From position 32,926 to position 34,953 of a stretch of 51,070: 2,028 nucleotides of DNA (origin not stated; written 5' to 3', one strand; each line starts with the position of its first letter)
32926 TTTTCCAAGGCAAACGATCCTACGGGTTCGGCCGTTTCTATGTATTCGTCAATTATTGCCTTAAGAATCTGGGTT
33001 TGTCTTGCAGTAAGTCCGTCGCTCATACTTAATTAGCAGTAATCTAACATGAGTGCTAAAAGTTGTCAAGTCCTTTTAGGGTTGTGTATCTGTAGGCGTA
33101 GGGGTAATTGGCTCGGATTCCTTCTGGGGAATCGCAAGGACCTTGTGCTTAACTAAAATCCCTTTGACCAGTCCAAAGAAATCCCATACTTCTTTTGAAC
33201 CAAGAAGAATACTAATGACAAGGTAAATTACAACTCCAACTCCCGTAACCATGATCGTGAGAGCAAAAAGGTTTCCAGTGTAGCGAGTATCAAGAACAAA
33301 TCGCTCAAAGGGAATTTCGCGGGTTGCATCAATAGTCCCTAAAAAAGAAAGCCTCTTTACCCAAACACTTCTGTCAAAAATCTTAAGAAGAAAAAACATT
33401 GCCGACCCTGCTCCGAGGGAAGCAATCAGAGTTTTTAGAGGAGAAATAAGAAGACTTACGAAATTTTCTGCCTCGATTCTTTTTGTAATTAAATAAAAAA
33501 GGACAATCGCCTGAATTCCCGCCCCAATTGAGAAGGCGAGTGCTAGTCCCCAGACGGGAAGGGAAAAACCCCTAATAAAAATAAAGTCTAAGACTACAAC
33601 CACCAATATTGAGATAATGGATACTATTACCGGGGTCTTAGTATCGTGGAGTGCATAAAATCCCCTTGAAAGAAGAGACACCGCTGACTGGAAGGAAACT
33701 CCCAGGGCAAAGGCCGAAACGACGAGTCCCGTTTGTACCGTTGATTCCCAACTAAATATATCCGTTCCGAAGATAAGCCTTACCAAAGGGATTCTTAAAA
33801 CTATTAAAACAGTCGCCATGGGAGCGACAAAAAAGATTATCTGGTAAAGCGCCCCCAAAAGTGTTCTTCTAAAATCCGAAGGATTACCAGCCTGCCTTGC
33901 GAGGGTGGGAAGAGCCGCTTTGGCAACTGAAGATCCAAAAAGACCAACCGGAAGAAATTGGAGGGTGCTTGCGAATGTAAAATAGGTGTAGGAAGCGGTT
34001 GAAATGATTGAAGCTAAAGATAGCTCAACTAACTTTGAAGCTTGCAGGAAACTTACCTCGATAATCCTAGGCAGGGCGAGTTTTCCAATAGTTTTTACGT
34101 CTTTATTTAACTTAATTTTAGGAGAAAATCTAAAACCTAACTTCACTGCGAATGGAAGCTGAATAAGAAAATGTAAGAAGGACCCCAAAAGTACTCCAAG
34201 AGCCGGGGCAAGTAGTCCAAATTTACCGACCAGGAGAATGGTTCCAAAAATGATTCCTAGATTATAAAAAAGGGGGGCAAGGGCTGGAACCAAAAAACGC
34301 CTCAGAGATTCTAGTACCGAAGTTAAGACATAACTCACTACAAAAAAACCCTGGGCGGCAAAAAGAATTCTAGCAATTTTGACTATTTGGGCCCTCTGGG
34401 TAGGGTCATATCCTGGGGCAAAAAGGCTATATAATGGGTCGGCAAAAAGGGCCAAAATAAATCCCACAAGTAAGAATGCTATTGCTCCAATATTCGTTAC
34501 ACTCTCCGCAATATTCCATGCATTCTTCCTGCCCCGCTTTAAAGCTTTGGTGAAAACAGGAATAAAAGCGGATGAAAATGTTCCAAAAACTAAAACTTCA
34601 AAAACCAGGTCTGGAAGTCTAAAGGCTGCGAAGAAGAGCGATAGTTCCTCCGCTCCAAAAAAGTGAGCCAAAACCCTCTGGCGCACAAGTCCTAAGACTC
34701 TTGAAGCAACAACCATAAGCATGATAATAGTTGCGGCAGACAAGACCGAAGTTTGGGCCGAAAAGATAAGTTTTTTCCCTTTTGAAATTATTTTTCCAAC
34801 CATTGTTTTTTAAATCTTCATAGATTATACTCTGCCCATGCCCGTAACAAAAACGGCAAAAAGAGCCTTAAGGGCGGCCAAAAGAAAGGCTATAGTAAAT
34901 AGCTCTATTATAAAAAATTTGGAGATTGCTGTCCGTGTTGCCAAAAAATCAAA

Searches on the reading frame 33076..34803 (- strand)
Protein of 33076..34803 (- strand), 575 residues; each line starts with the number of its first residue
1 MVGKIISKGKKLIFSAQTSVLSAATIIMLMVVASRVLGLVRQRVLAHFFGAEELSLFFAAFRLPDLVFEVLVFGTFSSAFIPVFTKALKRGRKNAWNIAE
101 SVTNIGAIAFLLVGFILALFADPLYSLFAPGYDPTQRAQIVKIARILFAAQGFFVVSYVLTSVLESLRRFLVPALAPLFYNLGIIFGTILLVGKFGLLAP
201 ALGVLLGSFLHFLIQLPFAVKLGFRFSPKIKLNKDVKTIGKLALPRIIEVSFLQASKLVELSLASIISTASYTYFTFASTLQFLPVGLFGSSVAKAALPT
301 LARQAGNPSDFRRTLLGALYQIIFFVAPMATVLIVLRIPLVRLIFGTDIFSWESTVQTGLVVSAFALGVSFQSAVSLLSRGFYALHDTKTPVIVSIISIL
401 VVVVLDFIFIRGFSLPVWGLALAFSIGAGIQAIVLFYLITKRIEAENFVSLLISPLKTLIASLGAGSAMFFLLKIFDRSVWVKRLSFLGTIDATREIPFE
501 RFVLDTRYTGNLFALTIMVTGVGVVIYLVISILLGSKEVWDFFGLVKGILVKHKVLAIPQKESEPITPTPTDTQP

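Call 6: search_protein_families(library=pfam, proteins=[window:33076-34803:-], max_evalue=0.1)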
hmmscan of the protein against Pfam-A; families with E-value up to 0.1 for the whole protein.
window:33076-34803:- (575 aa): 2 families
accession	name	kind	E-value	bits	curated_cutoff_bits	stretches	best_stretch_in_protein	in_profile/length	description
PF03023.19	MurJ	-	1.7e-74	251.5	27.4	1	45-479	1-439/451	Lipid II flippase MurJ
PF13440.11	Polysacc_synt_3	-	2.7e-09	37.1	23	1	112-347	56-286/293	Polysaccharide biosynthesis protein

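Call 52: search_protein_families(library=ncbifam, proteins=[window:33076-34803:-], max_evalue=0.01)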
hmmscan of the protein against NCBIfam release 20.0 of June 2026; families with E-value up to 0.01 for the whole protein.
window:33076-34803:- (575 aa): 2 families
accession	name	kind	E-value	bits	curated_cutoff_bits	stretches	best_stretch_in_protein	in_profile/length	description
TIGR01695.1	murJ_mviN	equivalog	3.2e-79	267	235.55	1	19-481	1-468/506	murein biosynthesis integral membrane protein MurJ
TIGR00797.1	matE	subfamily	4.9e-09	35.6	147.4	1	376-447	129-202/396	MATE family efflux transporter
